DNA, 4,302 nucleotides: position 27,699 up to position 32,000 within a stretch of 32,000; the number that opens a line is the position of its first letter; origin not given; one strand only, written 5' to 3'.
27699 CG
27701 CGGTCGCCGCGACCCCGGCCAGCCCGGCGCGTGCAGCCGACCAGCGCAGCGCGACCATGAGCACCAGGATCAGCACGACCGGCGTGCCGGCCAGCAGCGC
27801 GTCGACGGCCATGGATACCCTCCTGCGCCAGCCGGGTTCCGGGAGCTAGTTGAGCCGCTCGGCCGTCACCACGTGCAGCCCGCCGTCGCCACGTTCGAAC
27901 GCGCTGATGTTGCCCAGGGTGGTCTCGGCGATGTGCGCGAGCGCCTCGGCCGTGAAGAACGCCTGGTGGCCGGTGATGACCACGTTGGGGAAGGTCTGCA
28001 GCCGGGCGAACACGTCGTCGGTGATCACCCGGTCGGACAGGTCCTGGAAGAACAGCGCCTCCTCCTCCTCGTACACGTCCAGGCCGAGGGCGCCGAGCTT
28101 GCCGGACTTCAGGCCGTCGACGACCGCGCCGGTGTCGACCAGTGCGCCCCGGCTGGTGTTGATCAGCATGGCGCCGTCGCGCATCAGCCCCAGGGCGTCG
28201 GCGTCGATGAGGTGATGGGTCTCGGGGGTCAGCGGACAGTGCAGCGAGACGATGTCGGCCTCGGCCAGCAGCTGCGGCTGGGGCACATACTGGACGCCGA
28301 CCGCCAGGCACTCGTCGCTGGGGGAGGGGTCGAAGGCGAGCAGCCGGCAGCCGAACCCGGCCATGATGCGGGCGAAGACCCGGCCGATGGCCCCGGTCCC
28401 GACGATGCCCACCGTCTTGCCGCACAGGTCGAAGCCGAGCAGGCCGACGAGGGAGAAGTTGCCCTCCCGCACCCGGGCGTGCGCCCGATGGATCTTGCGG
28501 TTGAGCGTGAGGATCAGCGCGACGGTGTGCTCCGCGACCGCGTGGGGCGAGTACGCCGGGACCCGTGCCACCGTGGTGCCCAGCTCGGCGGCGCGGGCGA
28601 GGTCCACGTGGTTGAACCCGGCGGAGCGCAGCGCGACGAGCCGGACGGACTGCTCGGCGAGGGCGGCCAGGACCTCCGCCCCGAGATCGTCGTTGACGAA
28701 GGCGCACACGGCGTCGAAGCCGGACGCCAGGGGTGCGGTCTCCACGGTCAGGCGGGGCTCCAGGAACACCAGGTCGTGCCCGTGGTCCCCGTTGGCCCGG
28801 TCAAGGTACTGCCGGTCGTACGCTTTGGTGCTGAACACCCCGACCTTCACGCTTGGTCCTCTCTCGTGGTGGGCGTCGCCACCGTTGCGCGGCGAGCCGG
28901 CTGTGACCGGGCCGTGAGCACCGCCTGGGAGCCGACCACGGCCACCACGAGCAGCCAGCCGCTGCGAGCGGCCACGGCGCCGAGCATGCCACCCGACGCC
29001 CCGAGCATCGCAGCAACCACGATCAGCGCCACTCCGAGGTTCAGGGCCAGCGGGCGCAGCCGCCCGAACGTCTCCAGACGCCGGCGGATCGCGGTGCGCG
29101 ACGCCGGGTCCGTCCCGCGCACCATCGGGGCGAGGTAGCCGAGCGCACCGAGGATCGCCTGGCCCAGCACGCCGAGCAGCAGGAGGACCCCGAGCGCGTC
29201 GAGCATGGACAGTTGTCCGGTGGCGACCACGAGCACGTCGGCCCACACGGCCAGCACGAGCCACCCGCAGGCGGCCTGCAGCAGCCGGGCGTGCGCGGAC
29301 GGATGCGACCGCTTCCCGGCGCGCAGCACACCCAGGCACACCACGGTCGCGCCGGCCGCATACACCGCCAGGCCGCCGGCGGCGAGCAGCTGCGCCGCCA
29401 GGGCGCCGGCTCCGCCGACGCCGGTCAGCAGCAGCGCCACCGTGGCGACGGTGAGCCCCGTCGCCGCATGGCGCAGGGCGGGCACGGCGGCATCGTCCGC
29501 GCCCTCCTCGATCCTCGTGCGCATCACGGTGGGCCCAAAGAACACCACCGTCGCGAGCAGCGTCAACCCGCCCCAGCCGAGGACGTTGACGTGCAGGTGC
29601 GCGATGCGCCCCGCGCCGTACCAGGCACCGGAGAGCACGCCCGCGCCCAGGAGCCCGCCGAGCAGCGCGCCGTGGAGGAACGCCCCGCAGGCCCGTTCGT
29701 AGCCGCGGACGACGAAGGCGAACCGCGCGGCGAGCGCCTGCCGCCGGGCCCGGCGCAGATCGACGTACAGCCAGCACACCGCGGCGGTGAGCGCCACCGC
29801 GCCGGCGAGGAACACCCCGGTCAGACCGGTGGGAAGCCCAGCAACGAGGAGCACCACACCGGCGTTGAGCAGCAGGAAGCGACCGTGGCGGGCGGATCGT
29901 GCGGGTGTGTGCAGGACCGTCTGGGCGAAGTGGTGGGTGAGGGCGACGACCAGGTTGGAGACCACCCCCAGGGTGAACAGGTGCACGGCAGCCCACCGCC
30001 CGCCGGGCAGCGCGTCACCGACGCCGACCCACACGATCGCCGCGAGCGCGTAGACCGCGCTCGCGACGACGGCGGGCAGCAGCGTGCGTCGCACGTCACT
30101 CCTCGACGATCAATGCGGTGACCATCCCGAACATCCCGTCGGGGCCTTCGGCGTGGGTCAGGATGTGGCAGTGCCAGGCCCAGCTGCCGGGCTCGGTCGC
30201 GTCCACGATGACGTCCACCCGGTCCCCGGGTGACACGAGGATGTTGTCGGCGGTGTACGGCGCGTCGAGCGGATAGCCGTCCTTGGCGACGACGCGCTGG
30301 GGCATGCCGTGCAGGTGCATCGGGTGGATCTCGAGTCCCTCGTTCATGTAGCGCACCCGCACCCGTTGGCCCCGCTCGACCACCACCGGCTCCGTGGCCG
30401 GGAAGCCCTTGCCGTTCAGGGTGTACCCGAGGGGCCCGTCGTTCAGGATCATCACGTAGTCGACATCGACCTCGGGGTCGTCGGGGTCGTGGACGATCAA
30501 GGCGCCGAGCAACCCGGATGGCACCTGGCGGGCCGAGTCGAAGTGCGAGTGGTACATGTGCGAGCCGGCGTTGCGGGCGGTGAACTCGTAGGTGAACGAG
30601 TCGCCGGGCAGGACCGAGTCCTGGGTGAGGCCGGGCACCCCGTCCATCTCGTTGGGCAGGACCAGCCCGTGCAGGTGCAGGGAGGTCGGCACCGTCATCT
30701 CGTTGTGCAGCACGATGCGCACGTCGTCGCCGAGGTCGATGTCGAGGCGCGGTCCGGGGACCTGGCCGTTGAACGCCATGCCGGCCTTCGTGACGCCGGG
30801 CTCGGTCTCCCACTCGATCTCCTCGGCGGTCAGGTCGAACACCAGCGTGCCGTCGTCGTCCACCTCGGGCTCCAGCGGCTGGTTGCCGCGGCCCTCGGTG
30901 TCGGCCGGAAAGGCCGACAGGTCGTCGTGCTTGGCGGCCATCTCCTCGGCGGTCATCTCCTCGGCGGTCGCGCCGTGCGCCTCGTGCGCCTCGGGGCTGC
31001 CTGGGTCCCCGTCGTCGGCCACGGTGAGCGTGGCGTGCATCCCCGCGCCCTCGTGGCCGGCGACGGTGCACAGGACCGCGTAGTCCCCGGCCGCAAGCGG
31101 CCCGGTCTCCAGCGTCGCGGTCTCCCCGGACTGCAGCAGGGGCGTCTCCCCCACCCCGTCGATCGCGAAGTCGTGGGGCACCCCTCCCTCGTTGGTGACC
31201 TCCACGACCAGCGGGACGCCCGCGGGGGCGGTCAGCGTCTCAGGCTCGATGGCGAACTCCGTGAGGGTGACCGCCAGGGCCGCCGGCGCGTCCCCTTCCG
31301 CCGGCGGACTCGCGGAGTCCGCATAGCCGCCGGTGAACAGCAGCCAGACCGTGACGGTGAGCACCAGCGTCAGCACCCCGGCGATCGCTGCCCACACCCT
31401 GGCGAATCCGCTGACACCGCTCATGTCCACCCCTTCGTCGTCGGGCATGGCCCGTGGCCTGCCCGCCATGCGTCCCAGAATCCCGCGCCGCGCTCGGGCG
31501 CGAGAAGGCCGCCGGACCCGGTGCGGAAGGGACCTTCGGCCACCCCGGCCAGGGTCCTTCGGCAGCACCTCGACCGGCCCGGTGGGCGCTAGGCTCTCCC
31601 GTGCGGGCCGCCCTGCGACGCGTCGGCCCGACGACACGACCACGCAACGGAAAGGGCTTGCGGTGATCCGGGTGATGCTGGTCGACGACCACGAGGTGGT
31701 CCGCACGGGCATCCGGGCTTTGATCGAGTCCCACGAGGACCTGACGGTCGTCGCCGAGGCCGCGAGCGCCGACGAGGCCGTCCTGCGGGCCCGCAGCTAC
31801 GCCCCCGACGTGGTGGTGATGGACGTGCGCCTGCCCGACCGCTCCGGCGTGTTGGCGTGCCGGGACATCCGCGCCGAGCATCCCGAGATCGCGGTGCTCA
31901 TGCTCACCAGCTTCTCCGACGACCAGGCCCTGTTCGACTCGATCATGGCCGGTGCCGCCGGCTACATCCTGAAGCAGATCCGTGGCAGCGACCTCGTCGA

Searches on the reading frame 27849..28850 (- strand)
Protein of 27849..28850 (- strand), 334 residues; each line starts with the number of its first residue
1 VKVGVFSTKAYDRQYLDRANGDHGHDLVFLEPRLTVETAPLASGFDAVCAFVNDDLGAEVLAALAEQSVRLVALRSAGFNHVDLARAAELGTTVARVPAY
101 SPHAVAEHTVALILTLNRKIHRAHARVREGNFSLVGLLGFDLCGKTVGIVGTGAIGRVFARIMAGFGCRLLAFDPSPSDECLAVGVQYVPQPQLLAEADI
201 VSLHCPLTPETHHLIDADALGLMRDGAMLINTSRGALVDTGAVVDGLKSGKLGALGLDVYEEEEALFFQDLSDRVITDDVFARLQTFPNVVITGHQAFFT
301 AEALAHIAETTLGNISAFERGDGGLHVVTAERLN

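Call 38: find_encoding_contigs(protein=window:27849-28850:-, flank=10000, max_places=3)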
Protein seq(334 aa) (334 aa): no gene with exactly this product is on record in the collection.

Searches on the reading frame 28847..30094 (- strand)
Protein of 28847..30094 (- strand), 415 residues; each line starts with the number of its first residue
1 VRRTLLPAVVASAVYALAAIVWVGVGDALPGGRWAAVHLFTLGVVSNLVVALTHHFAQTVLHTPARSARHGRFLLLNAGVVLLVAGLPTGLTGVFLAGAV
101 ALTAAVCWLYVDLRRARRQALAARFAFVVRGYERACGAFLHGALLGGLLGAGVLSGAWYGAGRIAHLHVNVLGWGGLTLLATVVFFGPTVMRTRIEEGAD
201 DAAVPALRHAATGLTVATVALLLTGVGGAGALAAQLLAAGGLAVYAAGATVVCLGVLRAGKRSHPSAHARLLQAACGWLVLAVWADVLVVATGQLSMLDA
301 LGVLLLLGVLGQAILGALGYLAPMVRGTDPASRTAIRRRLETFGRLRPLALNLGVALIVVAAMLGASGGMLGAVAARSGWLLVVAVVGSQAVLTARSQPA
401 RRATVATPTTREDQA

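Call 8: search_protein_families(library=pfam, proteins=[window:28847-30094:-], max_evalue=0.001)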
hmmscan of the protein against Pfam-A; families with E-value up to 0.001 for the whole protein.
window:28847-30094:- (415 aa): 0 families

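Call 34: find_encoding_contigs(protein=window:28847-30046:-, flank=10000, max_places=1)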
Protein window:28847-30046:- (399 aa): no gene with exactly this product is on record in the collection.

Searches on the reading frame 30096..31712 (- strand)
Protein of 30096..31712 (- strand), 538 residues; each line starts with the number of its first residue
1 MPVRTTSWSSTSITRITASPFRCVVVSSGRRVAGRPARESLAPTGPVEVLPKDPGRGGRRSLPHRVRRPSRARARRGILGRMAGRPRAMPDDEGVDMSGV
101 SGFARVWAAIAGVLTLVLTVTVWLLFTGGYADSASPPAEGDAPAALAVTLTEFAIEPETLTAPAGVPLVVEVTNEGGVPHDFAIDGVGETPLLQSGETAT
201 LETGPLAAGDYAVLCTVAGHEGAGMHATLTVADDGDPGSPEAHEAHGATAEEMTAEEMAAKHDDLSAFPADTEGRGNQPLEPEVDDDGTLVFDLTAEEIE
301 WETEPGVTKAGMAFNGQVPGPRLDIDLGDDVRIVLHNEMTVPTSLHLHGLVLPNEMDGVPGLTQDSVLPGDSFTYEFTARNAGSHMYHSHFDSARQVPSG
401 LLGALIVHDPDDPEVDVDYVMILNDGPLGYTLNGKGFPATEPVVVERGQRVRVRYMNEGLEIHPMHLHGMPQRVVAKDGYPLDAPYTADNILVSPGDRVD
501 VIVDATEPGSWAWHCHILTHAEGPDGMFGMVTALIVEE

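Call 8: search_protein_families(library=pfam, proteins=[window:30096-31712:-], max_evalue=0.001)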
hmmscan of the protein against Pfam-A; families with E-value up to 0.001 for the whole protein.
window:30096-31712:- (538 aa): 6 families
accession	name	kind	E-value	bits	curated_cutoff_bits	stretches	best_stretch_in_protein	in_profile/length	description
PF07732.21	Cu-oxidase_3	-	1.2e-40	138.8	21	2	297-411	3-118/119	Multicopper oxidase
PF07731.20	Cu-oxidase_2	-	3.4e-31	108.3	20.4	2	431-522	23-124/137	Multicopper oxidase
PF13473.12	Cupredoxin_1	-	2.9e-14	53.4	27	1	132-231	16-104/104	Cupredoxin-like domain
PF00394.28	Cu-oxidase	-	2.4e-08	34.7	21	1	427-536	36-153/157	Multicopper oxidase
PF06525.17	SoxE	-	1e-06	28.8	21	1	193-233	100-140/149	Sulfocyanin (SoxE) domain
PF00127.26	Copper-bind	-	0.0004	21.2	21.2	0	188-231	59-98/99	Copper binding proteins, plastocyanin/azurin family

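Call 25: find_encoding_contigs(protein=window:30096-31712:-, flank=10000, max_places=2)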
Protein window:30096-31712:- (538 aa): no gene with exactly this product is on record in the collection.

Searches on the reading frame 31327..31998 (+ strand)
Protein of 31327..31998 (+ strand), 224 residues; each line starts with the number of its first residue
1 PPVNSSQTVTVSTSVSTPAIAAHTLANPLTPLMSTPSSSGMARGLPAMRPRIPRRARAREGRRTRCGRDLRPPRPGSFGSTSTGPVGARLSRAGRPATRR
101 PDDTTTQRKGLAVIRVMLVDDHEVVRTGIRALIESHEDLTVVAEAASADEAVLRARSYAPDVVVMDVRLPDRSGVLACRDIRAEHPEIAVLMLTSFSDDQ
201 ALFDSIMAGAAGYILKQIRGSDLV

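Call 8: search_protein_families(library=pfam, proteins=[window:31327-31998:+], max_evalue=0.001)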
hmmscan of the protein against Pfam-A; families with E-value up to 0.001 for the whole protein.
window:31327-31998:+ (224 aa): 1 family
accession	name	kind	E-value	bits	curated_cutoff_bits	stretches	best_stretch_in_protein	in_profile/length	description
PF00072.30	Response_reg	-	2.2e-25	89.4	30.2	1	116-223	1-106/111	Response regulator receiver domain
